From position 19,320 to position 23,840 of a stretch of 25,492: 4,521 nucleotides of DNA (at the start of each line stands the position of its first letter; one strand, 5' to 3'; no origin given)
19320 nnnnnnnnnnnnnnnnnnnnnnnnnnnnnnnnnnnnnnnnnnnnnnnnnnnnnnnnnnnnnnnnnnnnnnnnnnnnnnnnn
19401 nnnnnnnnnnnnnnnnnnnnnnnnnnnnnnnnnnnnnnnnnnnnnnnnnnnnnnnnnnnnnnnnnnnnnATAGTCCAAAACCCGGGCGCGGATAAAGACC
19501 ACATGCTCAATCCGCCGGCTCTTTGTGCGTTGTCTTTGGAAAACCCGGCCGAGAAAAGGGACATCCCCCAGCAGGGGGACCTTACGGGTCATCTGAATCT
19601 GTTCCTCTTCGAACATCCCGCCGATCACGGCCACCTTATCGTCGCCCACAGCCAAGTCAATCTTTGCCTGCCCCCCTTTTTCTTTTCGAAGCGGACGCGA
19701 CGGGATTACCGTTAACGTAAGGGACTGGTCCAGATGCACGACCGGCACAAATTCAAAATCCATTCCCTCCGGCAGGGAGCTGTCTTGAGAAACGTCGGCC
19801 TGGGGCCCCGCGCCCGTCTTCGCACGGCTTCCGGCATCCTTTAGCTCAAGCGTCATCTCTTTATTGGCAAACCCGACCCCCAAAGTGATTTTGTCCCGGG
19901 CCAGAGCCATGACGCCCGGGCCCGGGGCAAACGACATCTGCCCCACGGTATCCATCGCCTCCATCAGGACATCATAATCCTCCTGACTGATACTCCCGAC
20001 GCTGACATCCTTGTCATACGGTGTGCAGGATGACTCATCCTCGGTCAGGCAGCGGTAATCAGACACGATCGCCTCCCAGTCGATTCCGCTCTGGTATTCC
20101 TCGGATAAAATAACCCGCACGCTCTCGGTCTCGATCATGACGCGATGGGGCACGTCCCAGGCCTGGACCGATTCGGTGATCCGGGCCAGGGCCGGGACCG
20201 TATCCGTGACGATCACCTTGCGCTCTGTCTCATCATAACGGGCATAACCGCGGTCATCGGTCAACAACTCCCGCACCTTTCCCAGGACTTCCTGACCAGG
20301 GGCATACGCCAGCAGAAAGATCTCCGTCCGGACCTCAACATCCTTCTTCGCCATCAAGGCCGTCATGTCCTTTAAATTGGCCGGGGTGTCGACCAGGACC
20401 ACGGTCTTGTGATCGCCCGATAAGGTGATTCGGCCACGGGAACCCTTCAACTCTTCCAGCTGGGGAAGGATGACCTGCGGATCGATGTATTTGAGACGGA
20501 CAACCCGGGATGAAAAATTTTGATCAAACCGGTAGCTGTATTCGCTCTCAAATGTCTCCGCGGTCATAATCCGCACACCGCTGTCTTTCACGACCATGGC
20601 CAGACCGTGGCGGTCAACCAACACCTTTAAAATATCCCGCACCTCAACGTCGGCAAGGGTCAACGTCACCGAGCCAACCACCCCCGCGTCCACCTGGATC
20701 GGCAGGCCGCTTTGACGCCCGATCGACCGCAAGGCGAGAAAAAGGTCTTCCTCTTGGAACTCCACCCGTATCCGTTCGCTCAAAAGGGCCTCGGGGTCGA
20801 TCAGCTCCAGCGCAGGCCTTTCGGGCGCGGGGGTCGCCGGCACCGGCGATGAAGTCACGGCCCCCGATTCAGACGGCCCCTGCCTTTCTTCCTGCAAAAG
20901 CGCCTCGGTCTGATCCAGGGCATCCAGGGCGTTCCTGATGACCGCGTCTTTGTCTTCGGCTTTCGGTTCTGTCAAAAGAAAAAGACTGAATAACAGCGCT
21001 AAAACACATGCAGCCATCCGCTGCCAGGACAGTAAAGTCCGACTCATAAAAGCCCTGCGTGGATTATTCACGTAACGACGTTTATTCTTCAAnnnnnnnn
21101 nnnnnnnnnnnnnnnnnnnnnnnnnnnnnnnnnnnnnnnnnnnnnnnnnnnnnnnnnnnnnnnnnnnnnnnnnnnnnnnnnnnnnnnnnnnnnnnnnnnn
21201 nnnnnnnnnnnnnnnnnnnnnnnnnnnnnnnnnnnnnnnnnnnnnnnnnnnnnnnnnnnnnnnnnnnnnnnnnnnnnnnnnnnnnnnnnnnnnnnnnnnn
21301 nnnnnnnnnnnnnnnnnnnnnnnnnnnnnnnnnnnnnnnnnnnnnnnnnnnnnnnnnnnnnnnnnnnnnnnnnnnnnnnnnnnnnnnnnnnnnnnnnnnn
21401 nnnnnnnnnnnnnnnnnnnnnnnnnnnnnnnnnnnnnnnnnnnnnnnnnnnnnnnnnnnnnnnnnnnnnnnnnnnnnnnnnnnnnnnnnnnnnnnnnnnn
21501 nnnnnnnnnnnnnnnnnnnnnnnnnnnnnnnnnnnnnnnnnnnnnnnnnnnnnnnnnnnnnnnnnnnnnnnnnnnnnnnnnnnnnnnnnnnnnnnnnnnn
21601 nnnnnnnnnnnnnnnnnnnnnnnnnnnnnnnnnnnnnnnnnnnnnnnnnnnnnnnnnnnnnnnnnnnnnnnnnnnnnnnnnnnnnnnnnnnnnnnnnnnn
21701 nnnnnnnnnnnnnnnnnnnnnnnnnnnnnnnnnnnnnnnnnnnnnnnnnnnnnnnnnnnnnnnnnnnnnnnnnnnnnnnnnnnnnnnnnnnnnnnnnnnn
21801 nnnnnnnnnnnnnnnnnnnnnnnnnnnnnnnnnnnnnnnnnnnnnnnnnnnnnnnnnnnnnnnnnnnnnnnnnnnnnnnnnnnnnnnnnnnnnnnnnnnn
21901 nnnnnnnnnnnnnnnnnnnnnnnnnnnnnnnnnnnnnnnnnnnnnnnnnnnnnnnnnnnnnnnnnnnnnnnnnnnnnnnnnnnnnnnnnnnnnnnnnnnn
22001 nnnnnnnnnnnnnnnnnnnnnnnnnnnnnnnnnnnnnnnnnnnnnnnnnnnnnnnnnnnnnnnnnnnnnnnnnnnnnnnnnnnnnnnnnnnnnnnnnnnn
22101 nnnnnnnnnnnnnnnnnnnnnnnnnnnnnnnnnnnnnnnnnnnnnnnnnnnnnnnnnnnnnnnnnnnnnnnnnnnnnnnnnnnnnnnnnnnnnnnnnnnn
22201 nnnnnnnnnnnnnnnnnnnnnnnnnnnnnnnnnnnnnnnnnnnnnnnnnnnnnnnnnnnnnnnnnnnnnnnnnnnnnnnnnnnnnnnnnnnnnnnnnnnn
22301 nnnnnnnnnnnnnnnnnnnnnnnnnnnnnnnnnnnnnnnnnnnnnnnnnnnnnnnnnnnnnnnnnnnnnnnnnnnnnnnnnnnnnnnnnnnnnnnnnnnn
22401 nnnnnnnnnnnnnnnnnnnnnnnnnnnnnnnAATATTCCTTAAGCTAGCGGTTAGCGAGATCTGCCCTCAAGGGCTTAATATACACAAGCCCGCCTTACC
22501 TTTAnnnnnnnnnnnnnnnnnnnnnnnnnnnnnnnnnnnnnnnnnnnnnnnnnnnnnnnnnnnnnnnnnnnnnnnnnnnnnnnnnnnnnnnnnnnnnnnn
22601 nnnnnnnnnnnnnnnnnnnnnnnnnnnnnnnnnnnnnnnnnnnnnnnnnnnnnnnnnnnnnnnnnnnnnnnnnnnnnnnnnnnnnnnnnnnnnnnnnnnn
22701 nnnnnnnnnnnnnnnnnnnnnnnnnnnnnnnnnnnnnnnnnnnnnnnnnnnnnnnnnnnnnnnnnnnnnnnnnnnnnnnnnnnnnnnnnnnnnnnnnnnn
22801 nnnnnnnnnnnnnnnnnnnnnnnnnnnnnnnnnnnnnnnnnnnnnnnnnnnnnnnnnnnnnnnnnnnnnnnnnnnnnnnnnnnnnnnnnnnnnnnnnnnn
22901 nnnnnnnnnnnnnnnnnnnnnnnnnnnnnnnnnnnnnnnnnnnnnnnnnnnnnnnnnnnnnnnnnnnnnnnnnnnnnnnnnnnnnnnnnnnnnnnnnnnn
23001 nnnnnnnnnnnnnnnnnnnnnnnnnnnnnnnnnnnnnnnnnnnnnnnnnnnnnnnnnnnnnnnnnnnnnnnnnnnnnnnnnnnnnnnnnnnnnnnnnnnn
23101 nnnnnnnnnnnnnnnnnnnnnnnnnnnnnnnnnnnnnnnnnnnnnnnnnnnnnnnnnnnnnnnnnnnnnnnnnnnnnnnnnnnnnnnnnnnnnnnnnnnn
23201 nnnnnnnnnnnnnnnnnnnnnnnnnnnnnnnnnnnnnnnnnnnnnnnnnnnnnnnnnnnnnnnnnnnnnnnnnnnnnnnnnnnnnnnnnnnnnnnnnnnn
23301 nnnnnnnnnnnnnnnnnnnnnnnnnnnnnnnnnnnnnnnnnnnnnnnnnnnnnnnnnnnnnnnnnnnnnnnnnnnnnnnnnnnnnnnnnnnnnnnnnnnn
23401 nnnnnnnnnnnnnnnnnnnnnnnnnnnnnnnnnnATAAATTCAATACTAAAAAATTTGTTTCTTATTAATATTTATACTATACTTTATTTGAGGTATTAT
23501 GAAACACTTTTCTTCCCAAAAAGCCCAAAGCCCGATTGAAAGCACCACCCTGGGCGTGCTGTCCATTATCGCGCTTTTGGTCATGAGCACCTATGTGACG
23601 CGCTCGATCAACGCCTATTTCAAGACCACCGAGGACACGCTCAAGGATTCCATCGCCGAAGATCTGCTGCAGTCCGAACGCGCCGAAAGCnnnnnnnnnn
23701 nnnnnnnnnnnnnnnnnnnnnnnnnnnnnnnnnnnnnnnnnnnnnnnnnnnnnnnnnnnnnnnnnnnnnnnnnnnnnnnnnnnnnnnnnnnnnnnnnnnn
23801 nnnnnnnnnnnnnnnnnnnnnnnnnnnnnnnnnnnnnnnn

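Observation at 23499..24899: Pilin-like protein carrying a 38-cysteine, eukaryote-style disulfide-rich ectodomain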

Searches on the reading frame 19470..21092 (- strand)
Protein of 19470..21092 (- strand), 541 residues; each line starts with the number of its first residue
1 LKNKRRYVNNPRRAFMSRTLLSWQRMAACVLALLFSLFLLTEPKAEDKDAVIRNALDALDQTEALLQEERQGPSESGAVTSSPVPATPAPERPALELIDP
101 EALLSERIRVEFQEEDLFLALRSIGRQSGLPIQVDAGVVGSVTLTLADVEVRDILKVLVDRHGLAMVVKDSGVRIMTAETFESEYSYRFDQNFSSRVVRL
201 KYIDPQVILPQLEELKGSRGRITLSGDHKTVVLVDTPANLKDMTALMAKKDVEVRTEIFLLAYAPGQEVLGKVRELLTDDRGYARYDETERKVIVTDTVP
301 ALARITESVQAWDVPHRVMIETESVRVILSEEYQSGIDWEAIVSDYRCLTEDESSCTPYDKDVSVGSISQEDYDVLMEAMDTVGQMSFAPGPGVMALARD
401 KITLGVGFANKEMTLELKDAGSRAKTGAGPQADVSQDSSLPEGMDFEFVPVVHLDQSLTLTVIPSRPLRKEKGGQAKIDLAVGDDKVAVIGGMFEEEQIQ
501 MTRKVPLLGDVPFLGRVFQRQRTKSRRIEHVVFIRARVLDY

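Call 12: search_protein_families(library=pfam, proteins=[window:19470-21092:-], max_evalue=0.001)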
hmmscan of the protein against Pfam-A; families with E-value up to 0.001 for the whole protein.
window:19470-21092:- (541 aa): 2 families
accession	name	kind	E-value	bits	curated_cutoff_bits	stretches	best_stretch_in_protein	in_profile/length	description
PF00263.26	Secretin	-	9.2e-15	55.1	27.5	1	475-539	104-168/169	Bacterial type II and III secretion system protein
PF03958.22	Secretin_N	-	1.1e-08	35.6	28.2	1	195-247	1-60/69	Bacterial type II/III secretion system short domain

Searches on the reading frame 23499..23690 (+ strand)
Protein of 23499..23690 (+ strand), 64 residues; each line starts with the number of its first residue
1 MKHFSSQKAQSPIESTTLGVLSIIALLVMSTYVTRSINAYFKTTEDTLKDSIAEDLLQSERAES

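Call 22: search_protein_families(library=pfam, proteins=[window:23499-23690:+], max_evalue=10)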
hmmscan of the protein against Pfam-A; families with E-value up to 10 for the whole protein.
seq(64 aa): 0 families
